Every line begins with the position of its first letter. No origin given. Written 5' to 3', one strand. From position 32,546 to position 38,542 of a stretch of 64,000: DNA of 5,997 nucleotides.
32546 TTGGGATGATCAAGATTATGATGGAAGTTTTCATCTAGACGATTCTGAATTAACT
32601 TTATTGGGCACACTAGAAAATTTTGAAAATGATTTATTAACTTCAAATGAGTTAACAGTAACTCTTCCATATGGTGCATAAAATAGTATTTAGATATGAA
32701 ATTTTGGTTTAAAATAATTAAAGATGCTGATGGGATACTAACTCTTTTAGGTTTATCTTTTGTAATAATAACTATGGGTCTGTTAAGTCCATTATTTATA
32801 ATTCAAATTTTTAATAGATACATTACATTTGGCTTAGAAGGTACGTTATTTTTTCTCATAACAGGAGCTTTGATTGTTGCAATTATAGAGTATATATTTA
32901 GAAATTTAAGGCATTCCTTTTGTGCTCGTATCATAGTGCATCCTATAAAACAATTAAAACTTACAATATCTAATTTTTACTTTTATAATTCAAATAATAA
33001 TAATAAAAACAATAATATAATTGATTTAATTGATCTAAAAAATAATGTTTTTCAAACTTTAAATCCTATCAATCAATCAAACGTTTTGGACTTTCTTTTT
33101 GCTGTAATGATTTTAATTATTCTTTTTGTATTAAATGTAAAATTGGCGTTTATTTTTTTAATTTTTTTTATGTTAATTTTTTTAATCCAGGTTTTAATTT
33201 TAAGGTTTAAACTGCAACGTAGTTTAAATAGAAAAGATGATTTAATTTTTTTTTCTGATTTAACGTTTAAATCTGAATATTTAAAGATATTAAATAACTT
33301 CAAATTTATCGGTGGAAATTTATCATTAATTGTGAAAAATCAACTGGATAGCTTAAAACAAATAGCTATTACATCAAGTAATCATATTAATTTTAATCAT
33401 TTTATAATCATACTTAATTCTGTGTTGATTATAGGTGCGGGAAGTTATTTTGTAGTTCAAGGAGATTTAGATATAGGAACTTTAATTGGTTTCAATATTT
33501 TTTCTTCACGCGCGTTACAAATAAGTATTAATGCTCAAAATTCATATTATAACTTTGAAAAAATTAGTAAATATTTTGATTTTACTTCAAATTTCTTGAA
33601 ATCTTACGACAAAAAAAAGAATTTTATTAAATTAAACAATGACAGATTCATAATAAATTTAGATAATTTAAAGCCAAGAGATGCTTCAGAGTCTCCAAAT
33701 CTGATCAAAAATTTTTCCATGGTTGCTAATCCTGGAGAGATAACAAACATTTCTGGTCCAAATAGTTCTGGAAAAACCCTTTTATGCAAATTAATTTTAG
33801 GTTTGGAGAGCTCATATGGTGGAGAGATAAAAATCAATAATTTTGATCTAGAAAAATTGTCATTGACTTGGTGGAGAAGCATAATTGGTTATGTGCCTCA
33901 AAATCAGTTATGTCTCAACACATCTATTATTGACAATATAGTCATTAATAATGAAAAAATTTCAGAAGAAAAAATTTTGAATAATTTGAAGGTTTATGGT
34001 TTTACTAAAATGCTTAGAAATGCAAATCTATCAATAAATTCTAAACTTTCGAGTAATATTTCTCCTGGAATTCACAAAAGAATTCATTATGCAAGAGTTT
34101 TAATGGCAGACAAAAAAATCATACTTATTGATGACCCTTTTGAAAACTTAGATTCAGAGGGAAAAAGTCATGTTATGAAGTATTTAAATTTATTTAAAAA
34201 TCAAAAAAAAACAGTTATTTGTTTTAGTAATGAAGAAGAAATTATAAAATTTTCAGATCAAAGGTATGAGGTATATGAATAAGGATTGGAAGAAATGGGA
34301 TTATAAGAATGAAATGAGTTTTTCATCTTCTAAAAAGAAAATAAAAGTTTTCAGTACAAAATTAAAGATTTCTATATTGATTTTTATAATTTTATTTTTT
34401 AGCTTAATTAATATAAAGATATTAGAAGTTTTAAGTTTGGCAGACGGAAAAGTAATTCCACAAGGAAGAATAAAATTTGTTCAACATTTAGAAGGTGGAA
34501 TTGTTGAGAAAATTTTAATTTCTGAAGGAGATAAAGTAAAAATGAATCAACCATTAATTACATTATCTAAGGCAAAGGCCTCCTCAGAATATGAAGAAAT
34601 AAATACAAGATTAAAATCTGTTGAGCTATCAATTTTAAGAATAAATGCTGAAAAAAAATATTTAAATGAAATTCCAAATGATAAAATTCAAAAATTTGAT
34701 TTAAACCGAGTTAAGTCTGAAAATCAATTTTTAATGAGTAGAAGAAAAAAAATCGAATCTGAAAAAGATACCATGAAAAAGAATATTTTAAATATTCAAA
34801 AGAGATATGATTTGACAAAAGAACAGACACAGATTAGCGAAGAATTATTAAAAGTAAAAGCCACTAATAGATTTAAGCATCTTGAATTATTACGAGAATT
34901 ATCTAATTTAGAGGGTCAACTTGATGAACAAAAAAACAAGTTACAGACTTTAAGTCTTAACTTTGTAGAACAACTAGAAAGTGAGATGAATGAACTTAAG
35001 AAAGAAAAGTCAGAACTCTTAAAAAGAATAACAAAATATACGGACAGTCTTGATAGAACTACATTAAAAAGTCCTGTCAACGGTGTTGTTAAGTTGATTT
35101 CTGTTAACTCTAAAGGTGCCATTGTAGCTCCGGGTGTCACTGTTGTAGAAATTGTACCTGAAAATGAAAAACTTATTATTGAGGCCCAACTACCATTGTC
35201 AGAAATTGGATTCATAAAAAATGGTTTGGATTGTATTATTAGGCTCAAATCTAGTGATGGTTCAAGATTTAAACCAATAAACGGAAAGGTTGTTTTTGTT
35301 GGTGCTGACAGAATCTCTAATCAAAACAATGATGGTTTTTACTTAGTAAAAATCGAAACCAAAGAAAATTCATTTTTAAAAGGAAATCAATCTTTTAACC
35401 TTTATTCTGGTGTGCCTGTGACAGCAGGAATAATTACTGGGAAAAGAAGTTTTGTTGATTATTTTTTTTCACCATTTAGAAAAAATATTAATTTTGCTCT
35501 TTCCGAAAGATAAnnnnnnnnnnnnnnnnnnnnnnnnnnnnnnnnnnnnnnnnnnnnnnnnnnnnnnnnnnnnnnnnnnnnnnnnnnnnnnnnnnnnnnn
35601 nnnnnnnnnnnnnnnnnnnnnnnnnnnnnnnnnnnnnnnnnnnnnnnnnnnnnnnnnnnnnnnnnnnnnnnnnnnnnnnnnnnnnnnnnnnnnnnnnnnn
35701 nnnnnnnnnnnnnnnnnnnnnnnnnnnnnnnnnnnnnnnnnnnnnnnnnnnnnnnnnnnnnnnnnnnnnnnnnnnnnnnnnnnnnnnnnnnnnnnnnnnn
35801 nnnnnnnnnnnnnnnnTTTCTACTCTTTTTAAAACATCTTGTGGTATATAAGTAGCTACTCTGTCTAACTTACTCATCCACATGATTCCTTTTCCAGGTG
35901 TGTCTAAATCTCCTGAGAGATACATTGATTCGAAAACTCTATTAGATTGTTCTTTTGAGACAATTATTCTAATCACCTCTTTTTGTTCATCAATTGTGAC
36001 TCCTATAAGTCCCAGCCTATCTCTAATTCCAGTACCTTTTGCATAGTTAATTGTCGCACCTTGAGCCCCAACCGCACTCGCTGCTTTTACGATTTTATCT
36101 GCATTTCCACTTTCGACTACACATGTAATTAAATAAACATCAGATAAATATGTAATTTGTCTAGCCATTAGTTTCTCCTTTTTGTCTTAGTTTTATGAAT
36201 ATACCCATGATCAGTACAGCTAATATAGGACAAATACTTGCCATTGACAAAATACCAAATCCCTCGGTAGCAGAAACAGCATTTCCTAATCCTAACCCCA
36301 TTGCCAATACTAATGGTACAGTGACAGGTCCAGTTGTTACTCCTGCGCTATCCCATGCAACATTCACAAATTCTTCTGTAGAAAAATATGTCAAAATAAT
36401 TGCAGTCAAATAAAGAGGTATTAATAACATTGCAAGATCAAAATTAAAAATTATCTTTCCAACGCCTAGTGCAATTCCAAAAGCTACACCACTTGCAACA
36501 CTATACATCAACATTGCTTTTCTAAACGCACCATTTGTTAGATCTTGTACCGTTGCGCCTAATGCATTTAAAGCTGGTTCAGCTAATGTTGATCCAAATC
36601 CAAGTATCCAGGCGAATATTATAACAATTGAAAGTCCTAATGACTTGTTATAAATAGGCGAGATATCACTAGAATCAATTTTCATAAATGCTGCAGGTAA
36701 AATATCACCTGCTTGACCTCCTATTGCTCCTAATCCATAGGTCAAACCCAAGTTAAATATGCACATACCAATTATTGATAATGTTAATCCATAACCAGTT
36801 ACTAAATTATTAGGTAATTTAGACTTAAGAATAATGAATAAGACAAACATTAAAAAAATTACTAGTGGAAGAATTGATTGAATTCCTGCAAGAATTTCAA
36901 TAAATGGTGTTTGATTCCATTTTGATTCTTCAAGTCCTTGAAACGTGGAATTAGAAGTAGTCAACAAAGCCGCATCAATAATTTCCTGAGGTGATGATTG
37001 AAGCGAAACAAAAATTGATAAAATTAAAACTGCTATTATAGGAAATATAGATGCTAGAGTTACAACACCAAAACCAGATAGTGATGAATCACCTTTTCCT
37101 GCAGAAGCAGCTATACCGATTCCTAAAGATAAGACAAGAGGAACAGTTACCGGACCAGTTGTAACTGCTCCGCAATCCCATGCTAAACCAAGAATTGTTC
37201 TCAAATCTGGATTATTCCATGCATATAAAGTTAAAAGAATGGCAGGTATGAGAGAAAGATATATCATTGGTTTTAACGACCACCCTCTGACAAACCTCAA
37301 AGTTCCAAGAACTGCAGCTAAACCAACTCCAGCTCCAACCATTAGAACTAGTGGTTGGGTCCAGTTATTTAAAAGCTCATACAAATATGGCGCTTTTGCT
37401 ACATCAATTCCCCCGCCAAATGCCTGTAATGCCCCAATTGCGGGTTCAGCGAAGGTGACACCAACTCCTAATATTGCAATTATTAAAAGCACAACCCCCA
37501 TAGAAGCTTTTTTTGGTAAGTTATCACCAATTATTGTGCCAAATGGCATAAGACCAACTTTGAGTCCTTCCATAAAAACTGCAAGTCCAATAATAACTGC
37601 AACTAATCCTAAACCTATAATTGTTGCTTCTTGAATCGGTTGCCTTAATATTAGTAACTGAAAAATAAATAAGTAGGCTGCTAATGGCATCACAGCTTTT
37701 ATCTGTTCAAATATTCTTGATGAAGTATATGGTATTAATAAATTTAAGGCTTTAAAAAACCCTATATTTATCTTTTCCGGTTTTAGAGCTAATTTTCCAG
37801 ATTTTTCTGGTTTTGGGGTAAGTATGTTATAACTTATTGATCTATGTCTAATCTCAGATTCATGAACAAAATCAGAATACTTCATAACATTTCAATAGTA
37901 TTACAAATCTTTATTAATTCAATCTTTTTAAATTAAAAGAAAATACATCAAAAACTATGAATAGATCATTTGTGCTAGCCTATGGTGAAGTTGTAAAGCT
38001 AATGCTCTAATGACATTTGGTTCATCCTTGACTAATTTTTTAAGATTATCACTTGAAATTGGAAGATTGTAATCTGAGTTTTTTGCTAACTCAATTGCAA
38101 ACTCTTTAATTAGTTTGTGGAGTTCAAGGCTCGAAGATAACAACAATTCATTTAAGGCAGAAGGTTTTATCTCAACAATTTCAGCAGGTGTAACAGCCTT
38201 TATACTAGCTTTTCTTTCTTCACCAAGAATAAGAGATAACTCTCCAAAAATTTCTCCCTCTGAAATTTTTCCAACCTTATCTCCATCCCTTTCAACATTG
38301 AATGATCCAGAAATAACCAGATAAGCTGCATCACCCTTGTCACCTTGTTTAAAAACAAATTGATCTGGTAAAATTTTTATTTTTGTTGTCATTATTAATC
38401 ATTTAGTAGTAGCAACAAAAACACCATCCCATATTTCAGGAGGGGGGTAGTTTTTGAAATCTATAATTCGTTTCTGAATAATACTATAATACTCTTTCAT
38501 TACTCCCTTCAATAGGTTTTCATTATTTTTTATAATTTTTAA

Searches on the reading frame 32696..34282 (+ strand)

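Call 18: search_protein_families(library=pfam, proteins=[window:32696-34282:+], max_evalue=0.001)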
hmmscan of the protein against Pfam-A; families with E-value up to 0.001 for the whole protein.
window:32696-34282:+ (528 aa): 1 family
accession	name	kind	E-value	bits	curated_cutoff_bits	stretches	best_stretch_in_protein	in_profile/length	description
PF00005.33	ABC_tran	-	1.9e-20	74.3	25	1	338-482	2-136/137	ABC transporter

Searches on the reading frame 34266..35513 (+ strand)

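Call 18: search_protein_families(library=pfam, proteins=[window:34266-35513:+], max_evalue=0.001)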
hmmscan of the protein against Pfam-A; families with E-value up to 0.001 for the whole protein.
window:34266-35513:+ (415 aa): 3 families
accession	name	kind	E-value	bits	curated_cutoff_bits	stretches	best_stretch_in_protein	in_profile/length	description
PF13437.12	HlyD_3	-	4.7e-13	50.2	22.2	1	266-366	1-96/106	HlyD family secretion protein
PF16576.10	HlyD_D23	-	1e-08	35.2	30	1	72-345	22-184/214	Barrel-sandwich domain of CusB or HlyD membrane-fusion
PF00364.28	Biotin_lipoyl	-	3.3e-05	24.1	22.1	0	78-106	15-42/73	Biotin-requiring enzyme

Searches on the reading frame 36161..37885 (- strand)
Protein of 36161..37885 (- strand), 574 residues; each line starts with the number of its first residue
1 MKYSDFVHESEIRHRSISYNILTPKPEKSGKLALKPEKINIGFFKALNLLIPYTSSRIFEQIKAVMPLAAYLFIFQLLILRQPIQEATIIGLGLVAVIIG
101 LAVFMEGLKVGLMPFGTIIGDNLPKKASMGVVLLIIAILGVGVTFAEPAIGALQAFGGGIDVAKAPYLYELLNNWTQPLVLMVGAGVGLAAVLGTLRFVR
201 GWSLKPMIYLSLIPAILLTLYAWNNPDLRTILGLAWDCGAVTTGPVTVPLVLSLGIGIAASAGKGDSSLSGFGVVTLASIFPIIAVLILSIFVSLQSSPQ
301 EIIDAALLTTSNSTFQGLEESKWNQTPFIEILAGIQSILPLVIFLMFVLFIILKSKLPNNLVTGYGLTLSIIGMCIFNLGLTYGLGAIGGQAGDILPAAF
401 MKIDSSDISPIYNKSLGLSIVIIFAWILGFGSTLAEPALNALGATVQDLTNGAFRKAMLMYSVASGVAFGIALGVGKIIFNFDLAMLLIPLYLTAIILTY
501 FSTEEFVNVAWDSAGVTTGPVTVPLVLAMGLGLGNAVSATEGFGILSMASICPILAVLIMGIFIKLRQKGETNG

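Call 18: search_protein_families(library=pfam, proteins=[window:36161-37885:-], max_evalue=0.001)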
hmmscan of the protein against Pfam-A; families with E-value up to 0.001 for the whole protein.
window:36161-37885:- (574 aa): 1 family
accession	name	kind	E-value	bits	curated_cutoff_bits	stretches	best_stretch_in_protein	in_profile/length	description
PF07556.16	DUF1538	-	5.7e-106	353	22.6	2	342-563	2-211/211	Protein of unknown function (DUF1538)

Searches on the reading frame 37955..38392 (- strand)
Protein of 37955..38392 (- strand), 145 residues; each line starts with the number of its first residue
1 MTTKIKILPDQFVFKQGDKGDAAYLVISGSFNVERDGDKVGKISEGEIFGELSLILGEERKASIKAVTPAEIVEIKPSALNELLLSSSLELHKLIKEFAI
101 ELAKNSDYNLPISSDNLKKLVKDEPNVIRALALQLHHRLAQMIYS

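Call 5: search_protein_families(library=pfam, proteins=[window:37955-38392:-], max_evalue=0.01)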
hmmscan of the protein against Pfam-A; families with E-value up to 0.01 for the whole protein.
window:37955-38392:- (145 aa): 1 family
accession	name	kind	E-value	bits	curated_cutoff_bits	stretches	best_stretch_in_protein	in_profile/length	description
PF00027.35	cNMP_binding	-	2.8e-17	62.9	27.5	1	7-85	4-87/89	Cyclic nucleotide-binding domain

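Call 6: search_protein_families(library=ncbifam, proteins=[window:37955-38392:-], max_evalue=0.01)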
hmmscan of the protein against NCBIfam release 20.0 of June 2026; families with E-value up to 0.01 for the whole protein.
window:37955-38392:- (145 aa): 5 families
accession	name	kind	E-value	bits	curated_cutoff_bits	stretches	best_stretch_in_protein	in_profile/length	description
NF008732.0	PRK11753.1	equivalog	4.8e-11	42.5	266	1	12-102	33-129/214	cAMP-activated global transcriptional regulator CRP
TIGR03896.1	cyc_nuc_ocin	subfamily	4.4e-07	29.6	161.05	1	4-83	163-247/317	bacteriocin-type transport-associated protein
NF058543.1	ActPatMycb56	equivalog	5.4e-05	22.2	460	1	8-80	25-101/317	acetyltransferase Pat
NF041163.2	encap_f2b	equivalog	0.00017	20.9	400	1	8-105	101-203/450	family 2B encapsulin nanocompartment shell protein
NF050806.1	TransRegFixKCaul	equivalog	0.0041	16.4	300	1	10-88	31-111/215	transcriptional regulator FixK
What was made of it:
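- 37955..38392 (-): Stand-alone 145-aa cyclic-nucleotide-binding protein. PF00027; weak hit to TIGR03896, the bacteriocin-type transport-associated protein family (calls 5, 6)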
